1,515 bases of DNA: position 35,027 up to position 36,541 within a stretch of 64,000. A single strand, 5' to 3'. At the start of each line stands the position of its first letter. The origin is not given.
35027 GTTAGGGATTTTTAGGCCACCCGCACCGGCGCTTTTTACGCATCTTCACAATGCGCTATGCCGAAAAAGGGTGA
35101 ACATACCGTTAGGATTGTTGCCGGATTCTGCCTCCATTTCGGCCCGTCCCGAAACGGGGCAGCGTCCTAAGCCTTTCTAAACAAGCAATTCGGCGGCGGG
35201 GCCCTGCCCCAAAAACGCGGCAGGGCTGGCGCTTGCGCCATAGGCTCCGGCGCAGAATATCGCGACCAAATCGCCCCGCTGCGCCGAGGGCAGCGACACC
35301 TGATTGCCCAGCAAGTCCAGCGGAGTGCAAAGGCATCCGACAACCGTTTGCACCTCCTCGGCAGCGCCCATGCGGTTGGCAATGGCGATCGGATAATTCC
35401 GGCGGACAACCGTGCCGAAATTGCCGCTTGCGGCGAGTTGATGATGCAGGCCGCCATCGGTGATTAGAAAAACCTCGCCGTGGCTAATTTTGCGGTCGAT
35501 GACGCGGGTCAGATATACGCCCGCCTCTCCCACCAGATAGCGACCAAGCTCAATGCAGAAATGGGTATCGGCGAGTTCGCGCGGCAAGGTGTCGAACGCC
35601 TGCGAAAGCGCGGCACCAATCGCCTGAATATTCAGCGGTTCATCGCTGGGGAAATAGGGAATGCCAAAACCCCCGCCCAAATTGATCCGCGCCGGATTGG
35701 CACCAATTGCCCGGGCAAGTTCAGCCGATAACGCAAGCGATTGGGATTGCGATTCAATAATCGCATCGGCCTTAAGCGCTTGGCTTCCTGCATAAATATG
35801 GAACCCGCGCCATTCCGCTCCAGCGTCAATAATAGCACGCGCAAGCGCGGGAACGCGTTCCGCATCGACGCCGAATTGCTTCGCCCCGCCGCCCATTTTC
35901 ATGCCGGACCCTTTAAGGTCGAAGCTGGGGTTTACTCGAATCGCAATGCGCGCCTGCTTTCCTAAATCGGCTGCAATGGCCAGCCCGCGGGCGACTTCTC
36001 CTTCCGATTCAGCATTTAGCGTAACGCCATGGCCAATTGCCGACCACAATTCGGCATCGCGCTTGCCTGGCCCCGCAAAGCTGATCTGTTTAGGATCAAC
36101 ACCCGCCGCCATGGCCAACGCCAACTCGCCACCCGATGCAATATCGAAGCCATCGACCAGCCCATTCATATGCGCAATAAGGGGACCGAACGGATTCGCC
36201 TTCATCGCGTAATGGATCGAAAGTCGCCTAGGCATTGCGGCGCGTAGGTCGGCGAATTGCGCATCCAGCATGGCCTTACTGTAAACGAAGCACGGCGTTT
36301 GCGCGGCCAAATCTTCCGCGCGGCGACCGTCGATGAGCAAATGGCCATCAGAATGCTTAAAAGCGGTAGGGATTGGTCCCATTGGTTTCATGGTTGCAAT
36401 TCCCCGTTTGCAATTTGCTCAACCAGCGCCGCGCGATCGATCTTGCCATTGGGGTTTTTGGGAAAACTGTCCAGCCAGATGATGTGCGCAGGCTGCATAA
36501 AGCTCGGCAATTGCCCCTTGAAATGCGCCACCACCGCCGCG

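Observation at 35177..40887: Carrier-protein / AMP-ligase / PLP-decarboxylase / CelD-like acyltransferase / two-hydrolase module joined to the XrtA locus, with no assigned chemistry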

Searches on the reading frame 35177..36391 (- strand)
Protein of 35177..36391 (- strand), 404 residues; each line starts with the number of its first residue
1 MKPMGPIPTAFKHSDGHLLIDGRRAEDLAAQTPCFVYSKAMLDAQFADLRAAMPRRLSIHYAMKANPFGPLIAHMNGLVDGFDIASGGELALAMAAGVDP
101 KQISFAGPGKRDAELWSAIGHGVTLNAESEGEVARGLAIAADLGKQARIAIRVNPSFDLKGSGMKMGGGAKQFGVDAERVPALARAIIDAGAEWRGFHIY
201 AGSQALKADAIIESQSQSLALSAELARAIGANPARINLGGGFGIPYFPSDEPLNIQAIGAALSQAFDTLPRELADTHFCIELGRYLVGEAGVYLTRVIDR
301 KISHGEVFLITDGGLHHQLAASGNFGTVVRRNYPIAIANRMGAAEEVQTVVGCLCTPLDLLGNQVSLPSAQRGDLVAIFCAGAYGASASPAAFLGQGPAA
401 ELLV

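Call 3: search_protein_families(library=ncbifam, proteins=[window:35177-36391:-], max_evalue=0.001)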
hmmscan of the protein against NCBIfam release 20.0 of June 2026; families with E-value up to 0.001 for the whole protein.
window:35177-36391:- (404 aa): 7 families
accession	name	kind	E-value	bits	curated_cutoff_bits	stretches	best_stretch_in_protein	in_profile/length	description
TIGR03099.1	dCO2ase_PEP1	hypoth_equivalog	1.8e-172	573.9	478.45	1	11-404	1-398/398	pyridoxal-dependent decarboxylase, exosortase A system-associated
TIGR01048.1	lysA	equivalog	1.9e-72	244.1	297.9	1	13-389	4-381/417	diaminopimelate decarboxylase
NF006515.0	PRK08961.1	equivalog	8.9e-37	126.5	802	1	29-390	500-846/861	bifunctional aspartate kinase/diaminopimelate decarboxylase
NF052544.1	OrLyDeCDokD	equivalog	9.7e-21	73.9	700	1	11-302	19-324/461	ornithine/lysine decarboxylase DokD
NF041039.1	FslC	exception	1.5e-12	47.1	500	2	245-388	255-389/418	rhizoferrin biosystnesis N-citrylornithine decarboxylase FslC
TIGR01273.1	speA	equivalog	3.1e-10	39.2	624.1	1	77-299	114-350/624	arginine decarboxylase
NF003763.0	PRK05354.1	equivalog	2.7e-07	29.5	369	1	81-247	126-298/636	biosynthetic arginine decarboxylase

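Call 4: search_protein_families(library=pfam, proteins=[window:35177-36391:-], max_evalue=0.01)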
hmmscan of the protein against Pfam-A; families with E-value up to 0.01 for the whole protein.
window:35177-36391:- (404 aa): 2 families
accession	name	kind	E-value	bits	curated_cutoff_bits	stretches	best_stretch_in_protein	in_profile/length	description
PF02784.22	Orn_Arg_deC_N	-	7.1e-34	117.7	23.4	1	42-287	4-246/247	Pyridoxal-dependent decarboxylase, pyridoxal binding domain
PF00278.28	Orn_DAP_Arg_deC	-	1.5e-15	57.7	23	1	36-382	3-95/95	Pyridoxal-dependent decarboxylase, C-terminal sheet domain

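Call 19: find_homologous_proteins(query=window:35177-36391:-, max_evalue=1e-30)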
Query window:35177-36391:- (404 aa): 8000 proteins with E <= 1e-30 among 8000 candidates; the best 120 are listed.
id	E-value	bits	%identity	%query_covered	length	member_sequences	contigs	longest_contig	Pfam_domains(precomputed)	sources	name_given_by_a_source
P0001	5.3e-263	890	100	100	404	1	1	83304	PF02784.23,PF00278.29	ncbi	-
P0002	1.5e-223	760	84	100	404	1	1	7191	PF02784.23,PF00278.29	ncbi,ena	-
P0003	2.1e-217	740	83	100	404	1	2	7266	PF02784.23,PF00278.29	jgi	jgi:diaminopimelate decarboxylase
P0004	2.1e-217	740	83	100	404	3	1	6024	PF02784.23,PF00278.29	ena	-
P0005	4.3e-217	739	83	100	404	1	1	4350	PF02784.23,PF00278.29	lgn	-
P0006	1.1e-210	717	80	100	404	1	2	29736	PF02784.23,PF00278.29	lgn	-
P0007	5.9e-195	666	74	100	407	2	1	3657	PF02784.23,PF00278.29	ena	-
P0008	4.2e-192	656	75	100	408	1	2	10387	PF02784.23,PF00278.29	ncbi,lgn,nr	ncbi:MAG: pyridoxal-dependent decarboxylase, exosortase A system-associated [Novosphingopyxis baekry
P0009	7.8e-192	655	75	100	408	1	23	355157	PF02784.23,PF00278.29,PF01168.27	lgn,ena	-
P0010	1.0e-191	655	75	100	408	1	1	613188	PF02784.23,PF00278.29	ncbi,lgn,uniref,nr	ncbi:pyridoxal-dependent decarboxylase, exosortase A system-associated [Novosphingopyxis baekryungen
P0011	1.1e-191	655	75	100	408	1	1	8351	PF02784.23,PF00278.29,PF01168.27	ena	-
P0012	1.8e-191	654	75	100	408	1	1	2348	PF02784.23,PF00278.29,PF01168.27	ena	-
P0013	1.8e-191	654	75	100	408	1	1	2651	PF02784.23,PF00278.29,PF01168.27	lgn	-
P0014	1.9e-191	654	75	100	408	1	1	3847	PF02784.23,PF00278.29,PF01168.27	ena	-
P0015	2.2e-191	654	75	100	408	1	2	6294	PF02784.23,PF00278.29,PF01168.27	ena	-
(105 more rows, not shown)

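Call 21: search_solved_structures(query=window:35177-36391:-, max_evalue=1e-10, show_alignments=1)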
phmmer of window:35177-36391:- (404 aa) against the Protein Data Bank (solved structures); distinct sequences matched with E-value up to 1e-10: 32.
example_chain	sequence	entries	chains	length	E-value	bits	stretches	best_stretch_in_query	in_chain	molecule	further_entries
7ru7_A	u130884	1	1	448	5.5e-70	239.4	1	30-403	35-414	L-glutamyl-[BtrI acyl-carrier protein] decarboxylase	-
2j66_A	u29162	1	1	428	7.8e-70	238.9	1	31-403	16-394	BTRK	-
2p3e_A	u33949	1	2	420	2.6e-44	154.9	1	12-403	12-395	Diaminopimelate decarboxylase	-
6knh_A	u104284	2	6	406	1.9e-38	135.6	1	34-395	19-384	Probable diaminopimelate decarboxylase protein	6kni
6knk_A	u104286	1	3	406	1.3e-37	132.8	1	34-395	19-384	Probable diaminopimelate decarboxylase protein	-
4xg1_A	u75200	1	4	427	2.8e-35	125.1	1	13-404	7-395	Diaminopimelate decarboxylase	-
3n2b_A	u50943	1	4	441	1.9e-34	122.4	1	14-389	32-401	Diaminopimelate decarboxylase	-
3vab_A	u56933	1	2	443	4.8e-34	121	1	11-389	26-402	Diaminopimelate decarboxylase 1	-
3c5q_A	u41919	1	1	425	1.5e-33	119.4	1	31-389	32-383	Diaminopimelate decarboxylase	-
2qgh_A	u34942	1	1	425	2.1e-33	119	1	31-389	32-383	Diaminopimelate decarboxylase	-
6n2a_A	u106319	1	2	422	2.3e-29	105.6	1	12-390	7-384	Diaminopimelate decarboxylase 1, chloroplastic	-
6n2f_A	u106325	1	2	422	4.5e-29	104.7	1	12-390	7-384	Diaminopimelate decarboxylase 2, chloroplastic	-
1twi_A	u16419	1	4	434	3.2e-28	101.9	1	14-388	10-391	Diaminopimelate decarboxylase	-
1tuf_A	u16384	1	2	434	3.3e-28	101.9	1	14-388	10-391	Diaminopimelate decarboxylase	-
5gjm_A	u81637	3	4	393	9.4e-24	87.2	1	31-392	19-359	Lysine/ornithine decarboxylase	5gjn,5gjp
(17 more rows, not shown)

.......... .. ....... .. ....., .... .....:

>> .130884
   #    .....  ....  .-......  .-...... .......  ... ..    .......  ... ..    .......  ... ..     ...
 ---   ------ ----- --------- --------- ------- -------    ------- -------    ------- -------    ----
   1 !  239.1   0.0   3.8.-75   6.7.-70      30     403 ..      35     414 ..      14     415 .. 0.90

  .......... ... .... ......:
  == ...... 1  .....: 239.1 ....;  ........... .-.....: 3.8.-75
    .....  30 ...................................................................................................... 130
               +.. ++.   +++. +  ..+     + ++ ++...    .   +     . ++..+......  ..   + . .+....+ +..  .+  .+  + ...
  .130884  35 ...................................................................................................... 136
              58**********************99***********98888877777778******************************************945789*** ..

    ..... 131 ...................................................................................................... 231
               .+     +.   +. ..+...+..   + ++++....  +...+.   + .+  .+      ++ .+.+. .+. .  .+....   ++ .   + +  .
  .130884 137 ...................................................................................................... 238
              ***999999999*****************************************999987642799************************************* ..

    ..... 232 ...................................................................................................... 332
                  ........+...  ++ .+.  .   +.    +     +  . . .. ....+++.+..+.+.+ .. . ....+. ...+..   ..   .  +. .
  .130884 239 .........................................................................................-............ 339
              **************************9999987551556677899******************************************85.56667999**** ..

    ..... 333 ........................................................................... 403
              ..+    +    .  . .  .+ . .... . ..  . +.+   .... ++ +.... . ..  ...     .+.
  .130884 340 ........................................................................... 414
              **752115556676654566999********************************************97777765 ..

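Call 29: search_protein_representatives(protein=window:35177-36391:-)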
Query: 404 residues. Proteins with E-value up to 0.001 (for the whole library): 12218; up to 1e-10: 5980; up to 1e-30: 1305. The best 150 are listed.
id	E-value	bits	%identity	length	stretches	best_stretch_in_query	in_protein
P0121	3.6e-147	506.7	61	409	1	1-404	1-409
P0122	8.7e-138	475.8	57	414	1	29-404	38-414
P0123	5.1e-113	394.3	51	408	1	1-402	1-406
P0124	5.5e-111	387.6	49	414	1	6-404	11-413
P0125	3.0e-107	375.3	47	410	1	11-397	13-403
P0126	3.5e-102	358.6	45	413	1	11-403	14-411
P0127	4.7e-102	358.2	48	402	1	21-404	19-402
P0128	2.2e-101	355.9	45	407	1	10-403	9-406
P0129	6.8e-100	351.1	46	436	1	4-403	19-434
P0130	7.8e-99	347.6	47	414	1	30-401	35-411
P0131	6.0e-98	344.7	43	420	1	11-403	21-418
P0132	2.3e-96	339.5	53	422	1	46-346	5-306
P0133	2.0e-95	336.4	41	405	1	15-404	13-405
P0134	2.5e-95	336.0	47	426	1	31-404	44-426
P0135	3.9e-95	335.4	47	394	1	30-401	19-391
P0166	4.5e-82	292.4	41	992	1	24-399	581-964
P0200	1.3e-72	261.3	40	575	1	19-404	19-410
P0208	6.7e-71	255.6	37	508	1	32-402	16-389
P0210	3.0e-70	253.5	38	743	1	30-403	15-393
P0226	7.5e-68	245.6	38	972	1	31-404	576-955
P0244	3.3e-65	236.9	39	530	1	11-403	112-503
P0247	9.6e-65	235.3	40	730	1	31-396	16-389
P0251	3.1e-64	233.7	36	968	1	31-404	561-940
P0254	6.7e-64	232.6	40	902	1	46-403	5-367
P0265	3.7e-63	230.1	36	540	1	31-403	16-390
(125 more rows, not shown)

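Call 30: search_protein_families(library=pfam, proteins=[P0166, P0226, P0251, P0254, P0210, P0247, P0200, P0265, P0244, P0208], max_evalue=0.0001)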
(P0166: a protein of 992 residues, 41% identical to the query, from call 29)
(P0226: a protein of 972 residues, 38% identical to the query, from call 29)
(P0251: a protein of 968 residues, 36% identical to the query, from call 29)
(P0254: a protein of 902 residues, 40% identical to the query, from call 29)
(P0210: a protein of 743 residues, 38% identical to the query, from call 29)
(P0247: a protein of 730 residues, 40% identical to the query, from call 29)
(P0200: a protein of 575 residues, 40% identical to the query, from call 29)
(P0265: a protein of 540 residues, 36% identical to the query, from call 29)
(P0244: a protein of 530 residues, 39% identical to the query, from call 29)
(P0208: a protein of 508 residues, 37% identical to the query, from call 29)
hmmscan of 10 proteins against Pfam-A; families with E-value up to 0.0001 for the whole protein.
P0166 (992 aa): 4 families
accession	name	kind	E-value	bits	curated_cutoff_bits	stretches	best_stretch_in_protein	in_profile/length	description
PF00501.34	AMP-binding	-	2e-79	267.6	29.9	1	11-382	2-384/384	AMP-binding enzyme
PF02784.22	Orn_Arg_deC_N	-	5.2e-41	141.1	23.4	1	601-851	4-246/247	Pyridoxal-dependent decarboxylase, pyridoxal binding domain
PF13193.12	AMP-binding_C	-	1.1e-17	65.2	24.5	1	444-519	1-76/76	AMP-binding enzyme C-terminal domain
PF00278.28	Orn_DAP_Arg_deC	-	1.8e-16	60.6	23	1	593-947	1-95/95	Pyridoxal-dependent decarboxylase, C-terminal sheet domain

P0226 (972 aa): 4 families
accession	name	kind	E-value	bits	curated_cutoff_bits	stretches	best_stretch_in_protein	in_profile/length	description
PF00501.34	AMP-binding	-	1e-60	206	29.9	1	5-395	1-384/384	AMP-binding enzyme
PF02784.22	Orn_Arg_deC_N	-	2.6e-29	102.7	23.4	1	587-836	4-246/247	Pyridoxal-dependent decarboxylase, pyridoxal binding domain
PF00278.28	Orn_DAP_Arg_deC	-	5.8e-16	59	23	1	748-933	5-95/95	Pyridoxal-dependent decarboxylase, C-terminal sheet domain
PF13193.12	AMP-binding_C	-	4e-07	31.3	24.5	1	456-529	2-76/76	AMP-binding enzyme C-terminal domain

P0251 (968 aa): 5 families
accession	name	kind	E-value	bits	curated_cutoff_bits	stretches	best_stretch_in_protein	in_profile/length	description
PF00501.34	AMP-binding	-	3.2e-80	270.2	29.9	1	11-382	3-384/384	AMP-binding enzyme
PF02784.22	Orn_Arg_deC_N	-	2.1e-33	116.2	23.4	1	570-822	2-247/247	Pyridoxal-dependent decarboxylase, pyridoxal binding domain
PF00278.28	Orn_DAP_Arg_deC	-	3.8e-15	56.4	23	1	818-918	5-95/95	Pyridoxal-dependent decarboxylase, C-terminal sheet domain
PF13193.12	AMP-binding_C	-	1.3e-08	36.1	24.5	1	442-517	2-76/76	AMP-binding enzyme C-terminal domain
PF01168.26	Ala_racemase_N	-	1.8e-05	25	24.1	1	569-761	3-181/220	Alanine racemase, N-terminal domain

P0254 (902 aa): 4 families
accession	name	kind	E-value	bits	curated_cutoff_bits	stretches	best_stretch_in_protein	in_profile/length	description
PF00501.34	AMP-binding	-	1.1e-64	219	29.9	1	402-746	4-384/384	AMP-binding enzyme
PF02784.22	Orn_Arg_deC_N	-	2e-33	116.3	23.4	1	3-250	6-246/247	Pyridoxal-dependent decarboxylase, pyridoxal binding domain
PF13193.12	AMP-binding_C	-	6.6e-16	59.4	24.5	1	808-883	1-76/76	AMP-binding enzyme C-terminal domain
PF00278.28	Orn_DAP_Arg_deC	-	1.4e-14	54.6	23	1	249-346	3-95/95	Pyridoxal-dependent decarboxylase, C-terminal sheet domain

P0210 (743 aa): 4 families
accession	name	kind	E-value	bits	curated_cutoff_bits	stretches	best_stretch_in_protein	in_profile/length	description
PF02784.22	Orn_Arg_deC_N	-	2.1e-24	86.7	23.4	1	25-276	2-246/247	Pyridoxal-dependent decarboxylase, pyridoxal binding domain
PF13469.12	Sulfotransfer_3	-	2.7e-24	87.1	27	1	433-639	2-215/216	Sulfotransferase family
PF00278.28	Orn_DAP_Arg_deC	-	5.1e-17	62.4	23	1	19-370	1-93/95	Pyridoxal-dependent decarboxylase, C-terminal sheet domain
PF00685.33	Sulfotransfer_1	-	8.9e-06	25.7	22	1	433-639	4-184/255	Sulfotransferase domain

P0247 (730 aa): 3 families
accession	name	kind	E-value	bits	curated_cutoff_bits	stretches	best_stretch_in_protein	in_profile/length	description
PF02784.22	Orn_Arg_deC_N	-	9.6e-31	107.5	23.4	1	26-276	3-246/247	Pyridoxal-dependent decarboxylase, pyridoxal binding domain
PF13469.12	Sulfotransfer_3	-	3.9e-21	76.7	27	1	434-632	2-207/216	Sulfotransferase family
PF00278.28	Orn_DAP_Arg_deC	-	1.1e-12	48.5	23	1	19-374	1-94/95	Pyridoxal-dependent decarboxylase, C-terminal sheet domain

P0200 (575 aa): 2 families
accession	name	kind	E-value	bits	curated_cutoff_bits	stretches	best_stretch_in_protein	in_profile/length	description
PF02784.22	Orn_Arg_deC_N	-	1.1e-42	146.5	23.4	1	43-294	3-247/247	Pyridoxal-dependent decarboxylase, pyridoxal binding domain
PF00278.28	Orn_DAP_Arg_deC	-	3.8e-14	53.2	23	1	101-388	5-95/95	Pyridoxal-dependent decarboxylase, C-terminal sheet domain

P0265 (540 aa): 3 families
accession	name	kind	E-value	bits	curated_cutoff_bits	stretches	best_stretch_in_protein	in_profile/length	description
PF02784.22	Orn_Arg_deC_N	-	1e-42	146.7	23.4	1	27-274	4-246/247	Pyridoxal-dependent decarboxylase, pyridoxal binding domain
PF00278.28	Orn_DAP_Arg_deC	-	5.6e-13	49.4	23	1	204-369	5-95/95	Pyridoxal-dependent decarboxylase, C-terminal sheet domain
PF00550.31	PP-binding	-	5.2e-09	36.7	20.8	1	446-516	2-67/67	Phosphopantetheine attachment site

P0244 (530 aa): 3 families
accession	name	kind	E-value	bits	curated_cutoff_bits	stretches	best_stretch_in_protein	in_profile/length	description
PF02784.22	Orn_Arg_deC_N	-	2.7e-25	89.6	23.4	1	145-386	4-246/247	Pyridoxal-dependent decarboxylase, pyridoxal binding domain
PF00278.28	Orn_DAP_Arg_deC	-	2.8e-16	60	23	1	272-482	5-95/95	Pyridoxal-dependent decarboxylase, C-terminal sheet domain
PF13759.12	2OG-FeII_Oxy_5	-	4.8e-08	33.7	27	1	5-44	62-101/101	Putative 2OG-Fe(II) oxygenase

P0208 (508 aa): 3 families
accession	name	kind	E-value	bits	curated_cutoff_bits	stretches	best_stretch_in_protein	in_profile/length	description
PF02784.22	Orn_Arg_deC_N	-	2.2e-41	142.3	23.4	1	25-275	3-247/247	Pyridoxal-dependent decarboxylase, pyridoxal binding domain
PF00278.28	Orn_DAP_Arg_deC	-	1.2e-18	67.6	23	1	193-369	5-95/95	Pyridoxal-dependent decarboxylase, C-terminal sheet domain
PF00550.31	PP-binding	-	9.6e-09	35.8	20.8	1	433-490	3-59/67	Phosphopantetheine attachment site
